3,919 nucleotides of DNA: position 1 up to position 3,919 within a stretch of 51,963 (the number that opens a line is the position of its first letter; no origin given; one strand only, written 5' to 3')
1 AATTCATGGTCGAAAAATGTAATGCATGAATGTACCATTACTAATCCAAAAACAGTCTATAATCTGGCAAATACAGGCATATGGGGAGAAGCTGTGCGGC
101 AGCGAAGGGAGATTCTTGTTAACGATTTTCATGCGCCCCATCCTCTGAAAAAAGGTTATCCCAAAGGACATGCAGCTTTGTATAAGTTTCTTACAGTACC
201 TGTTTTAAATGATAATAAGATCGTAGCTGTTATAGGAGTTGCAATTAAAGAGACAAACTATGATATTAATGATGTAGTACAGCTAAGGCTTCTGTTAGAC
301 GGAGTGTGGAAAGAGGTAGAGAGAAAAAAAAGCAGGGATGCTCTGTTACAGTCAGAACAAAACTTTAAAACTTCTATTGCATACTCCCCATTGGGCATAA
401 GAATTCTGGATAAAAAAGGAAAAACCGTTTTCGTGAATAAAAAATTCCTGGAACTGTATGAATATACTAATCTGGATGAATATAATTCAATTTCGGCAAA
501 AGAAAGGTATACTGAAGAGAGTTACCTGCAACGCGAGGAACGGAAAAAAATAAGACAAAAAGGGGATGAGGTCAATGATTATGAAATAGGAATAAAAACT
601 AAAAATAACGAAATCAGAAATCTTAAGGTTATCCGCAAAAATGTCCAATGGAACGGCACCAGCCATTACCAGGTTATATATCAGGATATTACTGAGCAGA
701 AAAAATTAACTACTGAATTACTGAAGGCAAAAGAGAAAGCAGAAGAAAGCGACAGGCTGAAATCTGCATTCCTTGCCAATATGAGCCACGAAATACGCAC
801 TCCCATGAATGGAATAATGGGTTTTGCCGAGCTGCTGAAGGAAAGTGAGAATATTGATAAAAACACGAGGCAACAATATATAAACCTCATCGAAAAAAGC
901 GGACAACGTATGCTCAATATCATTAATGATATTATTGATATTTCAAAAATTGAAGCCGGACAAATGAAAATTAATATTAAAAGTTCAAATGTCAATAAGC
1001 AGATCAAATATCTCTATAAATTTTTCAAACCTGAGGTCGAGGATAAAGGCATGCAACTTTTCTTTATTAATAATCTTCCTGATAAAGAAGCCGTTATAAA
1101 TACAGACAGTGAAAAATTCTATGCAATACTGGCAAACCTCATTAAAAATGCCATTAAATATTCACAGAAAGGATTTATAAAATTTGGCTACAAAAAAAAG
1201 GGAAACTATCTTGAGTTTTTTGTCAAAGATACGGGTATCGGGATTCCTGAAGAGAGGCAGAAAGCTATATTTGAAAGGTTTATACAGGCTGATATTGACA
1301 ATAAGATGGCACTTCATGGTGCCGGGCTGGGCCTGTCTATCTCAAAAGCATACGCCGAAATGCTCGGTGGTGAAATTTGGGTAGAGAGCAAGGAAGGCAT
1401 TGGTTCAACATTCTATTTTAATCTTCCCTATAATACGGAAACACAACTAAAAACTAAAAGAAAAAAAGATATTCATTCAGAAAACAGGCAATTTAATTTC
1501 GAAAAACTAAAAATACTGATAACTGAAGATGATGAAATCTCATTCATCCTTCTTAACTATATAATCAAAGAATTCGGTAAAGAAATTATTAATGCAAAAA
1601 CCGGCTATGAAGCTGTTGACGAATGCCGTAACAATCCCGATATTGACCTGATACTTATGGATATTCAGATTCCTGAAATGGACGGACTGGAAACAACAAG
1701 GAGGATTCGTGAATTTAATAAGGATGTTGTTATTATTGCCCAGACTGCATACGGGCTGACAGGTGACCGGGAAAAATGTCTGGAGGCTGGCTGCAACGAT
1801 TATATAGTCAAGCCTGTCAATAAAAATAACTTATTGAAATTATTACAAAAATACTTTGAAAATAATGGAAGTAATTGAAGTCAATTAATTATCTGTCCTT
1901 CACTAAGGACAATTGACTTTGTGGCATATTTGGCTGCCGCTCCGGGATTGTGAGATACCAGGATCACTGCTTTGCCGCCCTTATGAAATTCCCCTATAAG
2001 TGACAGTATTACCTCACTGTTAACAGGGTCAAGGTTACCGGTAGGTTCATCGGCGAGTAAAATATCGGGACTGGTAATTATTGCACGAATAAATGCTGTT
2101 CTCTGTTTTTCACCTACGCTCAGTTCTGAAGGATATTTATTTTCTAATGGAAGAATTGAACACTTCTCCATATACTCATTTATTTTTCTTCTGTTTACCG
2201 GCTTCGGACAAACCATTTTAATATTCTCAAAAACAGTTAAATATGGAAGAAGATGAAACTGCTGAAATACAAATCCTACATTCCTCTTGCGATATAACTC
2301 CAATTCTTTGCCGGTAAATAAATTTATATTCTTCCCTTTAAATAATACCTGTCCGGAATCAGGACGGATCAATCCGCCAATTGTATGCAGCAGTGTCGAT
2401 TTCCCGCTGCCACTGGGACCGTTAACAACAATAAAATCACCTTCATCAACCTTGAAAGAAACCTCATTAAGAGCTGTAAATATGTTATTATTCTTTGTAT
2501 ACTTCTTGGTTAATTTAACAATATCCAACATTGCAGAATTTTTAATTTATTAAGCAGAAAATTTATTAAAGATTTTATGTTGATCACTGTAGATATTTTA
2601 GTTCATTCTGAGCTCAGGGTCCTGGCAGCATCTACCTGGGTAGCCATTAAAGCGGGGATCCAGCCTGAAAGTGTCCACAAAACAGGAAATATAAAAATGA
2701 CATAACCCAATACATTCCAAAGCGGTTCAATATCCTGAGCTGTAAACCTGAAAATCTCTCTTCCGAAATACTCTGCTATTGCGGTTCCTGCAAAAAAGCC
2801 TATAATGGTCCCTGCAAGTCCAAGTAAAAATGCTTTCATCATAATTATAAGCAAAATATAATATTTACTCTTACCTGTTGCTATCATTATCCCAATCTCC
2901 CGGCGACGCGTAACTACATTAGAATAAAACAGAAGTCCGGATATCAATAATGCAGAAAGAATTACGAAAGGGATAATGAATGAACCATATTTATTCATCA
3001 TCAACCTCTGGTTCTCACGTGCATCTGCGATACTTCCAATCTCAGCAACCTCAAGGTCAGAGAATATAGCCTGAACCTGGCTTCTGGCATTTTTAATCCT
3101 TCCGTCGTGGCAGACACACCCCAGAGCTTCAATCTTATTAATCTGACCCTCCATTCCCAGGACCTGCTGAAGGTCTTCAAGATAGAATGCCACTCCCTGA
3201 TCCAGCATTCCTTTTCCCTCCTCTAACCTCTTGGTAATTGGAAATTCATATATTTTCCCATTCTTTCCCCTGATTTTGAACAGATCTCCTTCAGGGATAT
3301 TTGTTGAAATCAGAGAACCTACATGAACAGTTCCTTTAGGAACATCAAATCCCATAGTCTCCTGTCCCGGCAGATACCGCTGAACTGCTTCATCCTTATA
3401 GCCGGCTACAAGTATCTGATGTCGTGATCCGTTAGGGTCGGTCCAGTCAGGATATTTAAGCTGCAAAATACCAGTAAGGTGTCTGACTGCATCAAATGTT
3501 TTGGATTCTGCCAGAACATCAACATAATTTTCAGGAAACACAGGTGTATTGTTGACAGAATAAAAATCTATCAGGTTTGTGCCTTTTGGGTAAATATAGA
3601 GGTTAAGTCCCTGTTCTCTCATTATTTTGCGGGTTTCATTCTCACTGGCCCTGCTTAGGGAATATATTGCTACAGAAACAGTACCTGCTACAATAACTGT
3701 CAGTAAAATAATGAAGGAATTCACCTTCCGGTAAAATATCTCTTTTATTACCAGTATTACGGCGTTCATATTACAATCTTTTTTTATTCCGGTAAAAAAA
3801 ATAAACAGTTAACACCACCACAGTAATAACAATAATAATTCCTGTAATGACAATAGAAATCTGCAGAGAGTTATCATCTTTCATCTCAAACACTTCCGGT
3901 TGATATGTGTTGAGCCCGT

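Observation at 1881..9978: Sulfatase, giant propeller, orphan lipoprotein, mini-TM protein and MacB-type ABC pair: candidate undescribed envelope system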

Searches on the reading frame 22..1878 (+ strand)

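Call 81: search_protein_families(library=pfam, proteins=[window:22-1878:+], max_evalue=0.00001)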
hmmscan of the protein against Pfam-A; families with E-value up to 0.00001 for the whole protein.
window:22-1878:+ (618 aa): 4 families
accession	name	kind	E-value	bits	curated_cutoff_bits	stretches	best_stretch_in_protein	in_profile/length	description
PF02518.31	HATPase_c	-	7.2e-25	88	26.4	1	362-470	2-109/111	Histidine kinase-, DNA gyrase B-, and HSP90-like ATPase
PF00072.30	Response_reg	-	5.6e-24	84.9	30.2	1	498-608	1-110/111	Response regulator receiver domain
PF00512.31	HisKA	-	3.1e-23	82.1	26.9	1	247-313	2-66/66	His Kinase A (phospho-acceptor) domain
PF13185.12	GAF_2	-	4.6e-16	59.7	28.6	1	17-96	53-132/136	GAF domain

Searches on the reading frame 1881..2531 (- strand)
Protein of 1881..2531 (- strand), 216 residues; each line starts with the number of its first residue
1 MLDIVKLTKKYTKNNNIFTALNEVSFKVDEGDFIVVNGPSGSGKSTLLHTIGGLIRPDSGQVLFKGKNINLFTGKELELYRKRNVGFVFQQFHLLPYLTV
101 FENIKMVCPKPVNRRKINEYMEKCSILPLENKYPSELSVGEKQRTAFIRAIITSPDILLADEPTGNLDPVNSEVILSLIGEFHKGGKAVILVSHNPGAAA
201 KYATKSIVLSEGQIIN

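Call 5: search_protein_families(library=pfam, proteins=[window:1881-2531:-], max_evalue=0.01)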
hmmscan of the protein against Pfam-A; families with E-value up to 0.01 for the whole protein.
window:1881-2531:- (216 aa): 9 families
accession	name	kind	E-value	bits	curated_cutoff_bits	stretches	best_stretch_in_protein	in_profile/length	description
PF00005.33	ABC_tran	-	2.6e-32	112.7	25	1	21-164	1-136/137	ABC transporter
PF13304.12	AAA_21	-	1e-06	29.5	27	0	134-197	235-301/304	AAA domain, putative AbiEii toxin, Type IV TA system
PF13555.12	AAA_29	-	6.7e-05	23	27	1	23-59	14-50/61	P-loop containing region of AAA domain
PF02463.25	SMC_N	-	0.001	19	40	0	32-51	25-44/220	RecF/RecN/SMC N terminal domain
PF13191.12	AAA_16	-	0.0025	18.8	32.6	1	30-71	21-63/167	AAA ATPase domain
PF25199.1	nSTAND_NTPase5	-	0.0025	18.1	34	1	29-63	39-74/145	Novel STAND NTPase 5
PF20703.3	nSTAND1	-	0.0062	16.6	27.1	0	22-50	24-52/379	Novel STAND NTPase 1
PF00437.27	T2SSE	-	0.0075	15.4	24.9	0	33-58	144-169/370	Type II/IV secretion system protein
PF05729.18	NACHT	-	0.0077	16.5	26.7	0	33-51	2-20/167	NACHT domain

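Call 6: search_protein_families(library=ncbifam, proteins=[window:1881-2531:-], max_evalue=0.01)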
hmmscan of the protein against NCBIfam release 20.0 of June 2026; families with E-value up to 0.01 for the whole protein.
window:1881-2531:- (216 aa): 189 families (the best 25 are shown)
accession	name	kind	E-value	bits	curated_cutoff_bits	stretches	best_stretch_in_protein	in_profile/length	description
TIGR02673.1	FtsE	equivalog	2.4e-52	177.7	264.85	1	1-213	1-214/214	cell division ATP-binding protein FtsE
TIGR02211.1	LolD_lipo_ex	equivalog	6e-52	176.3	307.75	1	2-215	2-220/221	lipoprotein-releasing ABC transporter ATP-binding protein LolD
TIGR03608.1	L_ocin_972_ABC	subfamily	9.5e-49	165.7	254.85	1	7-201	4-199/206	putative bacteriocin export ABC transporter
NF038007.1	ABC_ATP_DarD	equivalog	4.2e-46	157.2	375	1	1-213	1-217/218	darobactin export ABC transporter ATP-binding protein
NF008639.0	PRK11629.1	equivalog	3e-45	154.4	360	1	2-213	7-223/234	lipoprotein-releasing ABC transporter ATP-binding protein LolD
NF040933.2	ABC_arch_GlcV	equivalog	1.9e-43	148.7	450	1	4-214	5-220/357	glucose ABC transporter ATP-binding protein GlcV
TIGR02315.1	ABC_phnC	equivalog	6.5e-42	143.6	266.1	1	1-215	1-225/243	phosphonate ABC transporter ATP-binding protein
TIGR01186.1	proV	subfamily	8.7e-41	140.2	326.6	1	19-215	7-209/363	betaine/proline/choline family ABC transporter ATP-binding protein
TIGR00968.1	3a0106s01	subfamily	1.3e-40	139.5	342.75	1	11-215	6-210/237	sulfate ABC transporter ATP-binding protein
NF040840.2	tungstate_WtpC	equivalog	4.8e-40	137.9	440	1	1-215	1-210/347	tungstate ABC transporter ATP-binding protein WtpC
TIGR03265.1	PhnT2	equivalog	3.4e-39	135.1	457.7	1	9-214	8-213/353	putative 2-aminoethylphosphonate ABC transporter ATP-binding protein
TIGR04521.1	ECF_ATPase_2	equivalog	1.8e-38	132.2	330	1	6-215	5-224/279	energy-coupling factor transporter ATPase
NF008338.0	PRK11124.1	equivalog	1.3e-37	129.6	369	1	19-215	16-220/242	arginine ABC transporter ATP-binding protein ArtP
NF007027.0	PRK09493.1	equivalog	2.4e-37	128.6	379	1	9-215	5-215/240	glutamine ABC transporter ATP-binding protein GlnQ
TIGR02982.1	heterocyst_DevA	subfamily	8.4e-37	126.9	295.8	1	2-214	2-219/220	ABC exporter ATP-binding subunit, DevA family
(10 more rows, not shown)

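Call 86: search_protein_families(library=padloc, proteins=[window:1881-2531:-], max_evalue=0.001)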
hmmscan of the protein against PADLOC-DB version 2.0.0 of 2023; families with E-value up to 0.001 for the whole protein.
window:1881-2531:- (216 aa): 6 families
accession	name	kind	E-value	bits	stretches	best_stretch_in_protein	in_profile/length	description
PDLC04135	mad3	-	4e-28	97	2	130-211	257-339/374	mads_3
PDLC04140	mad8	-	6.5e-09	33.7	1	20-197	16-235/314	mads_8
PDLC02980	AriA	-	4.6e-08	31.4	0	135-196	236-300/304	-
PDLC04213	HEC-02A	-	5.7e-06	24.1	0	152-195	229-272/337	-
PDLC03859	LmuB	-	1.5e-05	22.4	0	24-51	17-44/611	-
PDLC00289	PtuA1|PtuA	-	8e-05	19.9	0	6-57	2-54/404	AAA ATPase domain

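Call 89: search_solved_structures(query=window:1881-2531:-, max_evalue=1e-30)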
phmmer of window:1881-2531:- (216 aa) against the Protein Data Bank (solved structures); distinct sequences matched with E-value up to 1e-30: 47.
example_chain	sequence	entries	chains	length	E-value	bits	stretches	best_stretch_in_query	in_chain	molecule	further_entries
5xu1_A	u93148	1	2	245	7e-45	156.3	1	6-214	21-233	ABC transporter ATP-binding protein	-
8s7v_K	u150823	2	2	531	1.1e-41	145.9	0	5-215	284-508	Glycine betaine/carnitine/choline transport ATP-binding protein OpuCA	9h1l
7v8l_D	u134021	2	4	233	3.2e-40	141.1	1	6-213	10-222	Lipoprotein-releasing system ATP-binding protein LolD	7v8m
7mdy_D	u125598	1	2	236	3.4e-40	141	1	6-213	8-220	Lipoprotein-releasing system ATP-binding protein LolD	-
9rlc_D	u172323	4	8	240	3.6e-40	140.9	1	6-213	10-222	Lipoprotein-releasing system ATP-binding protein LolD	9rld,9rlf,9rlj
7arh_F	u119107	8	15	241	3.6e-40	140.9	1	6-213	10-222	Lipoprotein-releasing system ATP-binding protein LolD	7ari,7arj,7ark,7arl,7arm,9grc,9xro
9rle_D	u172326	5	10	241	3.6e-40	140.9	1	6-213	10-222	Lipoprotein-releasing system ATP-binding protein LolD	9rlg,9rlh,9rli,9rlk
7mdx_D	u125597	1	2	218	6.3e-40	140.1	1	6-201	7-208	Lipoprotein-releasing system ATP-binding protein LolD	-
7v8i_D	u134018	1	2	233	8.4e-40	139.7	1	6-213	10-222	Lipoprotein-releasing system ATP-binding protein LolD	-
9gvk_D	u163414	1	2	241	9.5e-40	139.5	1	6-213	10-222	Lipoprotein-releasing system ATP-binding protein LolD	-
1f3o_A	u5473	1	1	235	9.6e-38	133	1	2-214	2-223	HYPOTHETICAL ABC TRANSPORTER ATP-BINDING PROTEIN MJ0796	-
2pcj_A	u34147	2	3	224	2.2e-37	131.8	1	18-215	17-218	Lipoprotein-releasing system ATP-binding protein lolD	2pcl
1l2t_A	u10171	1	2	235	2.5e-37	131.6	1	2-214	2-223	Hypothetical ABC transporter ATP-binding protein MJ0796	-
8j5q_D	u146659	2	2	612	3.3e-37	131.2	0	2-215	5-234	Uncharacterized ABC transporter ATP-binding protein Rv1281c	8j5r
6z4w_A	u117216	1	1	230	7.2e-37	130.1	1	6-215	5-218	Cell division ATP-binding protein FtsE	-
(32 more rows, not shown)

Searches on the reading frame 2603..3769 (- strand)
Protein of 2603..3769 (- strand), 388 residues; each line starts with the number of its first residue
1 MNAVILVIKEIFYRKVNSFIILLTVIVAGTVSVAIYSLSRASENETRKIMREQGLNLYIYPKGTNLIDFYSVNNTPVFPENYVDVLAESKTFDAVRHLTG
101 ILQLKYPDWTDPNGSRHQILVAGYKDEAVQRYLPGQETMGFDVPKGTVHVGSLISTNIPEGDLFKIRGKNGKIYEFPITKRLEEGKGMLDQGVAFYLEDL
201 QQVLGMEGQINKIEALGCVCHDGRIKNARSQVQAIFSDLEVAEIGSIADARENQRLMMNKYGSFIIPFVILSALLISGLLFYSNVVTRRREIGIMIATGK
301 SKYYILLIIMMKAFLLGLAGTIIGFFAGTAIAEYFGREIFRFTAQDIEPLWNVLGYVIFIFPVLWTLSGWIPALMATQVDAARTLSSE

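Call 5: search_protein_families(library=pfam, proteins=[window:2603-3769:-], max_evalue=0.01)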
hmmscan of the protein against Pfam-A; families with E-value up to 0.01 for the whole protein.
window:2603-3769:- (388 aa): 2 families
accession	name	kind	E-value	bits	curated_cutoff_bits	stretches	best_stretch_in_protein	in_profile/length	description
PF02687.27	FtsX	-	1.6e-11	44.8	25.5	1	264-378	2-117/120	FtsX-like permease C-terminal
PF12420.13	DUF3671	-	0.0066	16.4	34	0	8-283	151-209/223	Fam-L, Fam-M like protein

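Call 6: search_protein_families(library=ncbifam, proteins=[window:2603-3769:-], max_evalue=0.01)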
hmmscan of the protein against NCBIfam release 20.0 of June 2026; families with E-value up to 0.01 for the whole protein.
window:2603-3769:- (388 aa): 4 families
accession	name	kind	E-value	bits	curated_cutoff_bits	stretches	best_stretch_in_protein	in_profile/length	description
TIGR03434.1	ADOP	subfamily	7.1e-16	57.5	622.3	1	226-388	642-803/803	ADOP family duplicated permease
TIGR02212.1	lolCE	equivalog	1.6e-05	24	362.45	1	148-388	157-411/411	lipoprotein-releasing ABC transporter permease subunit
NF038346.1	FtsX_actino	exception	4.5e-05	23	250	1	269-376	191-298/308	permease-like cell division protein FtsX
NF038347.1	FtsX_Gpos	exception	0.0035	16.8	225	1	264-331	174-240/296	permease-like cell division protein FtsX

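Call 86: search_protein_families(library=padloc, proteins=[window:2603-3769:-], max_evalue=0.001)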
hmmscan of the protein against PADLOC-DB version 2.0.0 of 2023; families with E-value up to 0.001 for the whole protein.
window:2603-3769:- (388 aa): 2 families
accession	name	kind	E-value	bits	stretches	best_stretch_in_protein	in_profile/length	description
PDLC01991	CARF_m8--CARF_LolE_TM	-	4.5e-05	19.8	1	261-331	436-505/810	-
PDLC01990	CARF_m8--CARF_Beta-galactosidase_LolE_TM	-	0.00011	17.6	1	262-335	1414-1485/1791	-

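Call 88: search_solved_structures(query=window:2603-3769:-, max_evalue=1)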
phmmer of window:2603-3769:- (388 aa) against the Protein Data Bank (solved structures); distinct sequences matched with E-value up to 1: 8.
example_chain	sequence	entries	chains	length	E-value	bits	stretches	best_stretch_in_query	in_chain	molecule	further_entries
9o9x_C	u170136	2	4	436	0.019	17.4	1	256-331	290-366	ABC transporter permease YtrF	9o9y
5lil_A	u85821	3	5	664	0.093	15.1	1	269-386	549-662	Macrolide export ATP-binding/permease protein MacB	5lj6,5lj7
5nik_J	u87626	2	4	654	0.14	14.6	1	276-386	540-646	Macrolide export ATP-binding/permease protein MacB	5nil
7w78_B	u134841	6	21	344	0.18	14.2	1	263-331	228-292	Putative ABC transport system integral membrane protein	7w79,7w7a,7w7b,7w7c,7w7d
8idb_C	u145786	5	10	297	0.2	14.1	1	271-330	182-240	Cell division protein FtsX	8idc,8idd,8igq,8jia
5gko_A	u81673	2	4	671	0.28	13.6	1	270-387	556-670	Macrolide export ATP-binding/permease protein MacB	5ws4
4buc_A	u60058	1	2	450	0.41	13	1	74-125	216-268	UDP-N-ACETYLMURAMOYLALANINE--D-GLUTAMATE LIGASE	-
22gu_A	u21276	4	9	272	0.42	13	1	163-208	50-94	CJ1041C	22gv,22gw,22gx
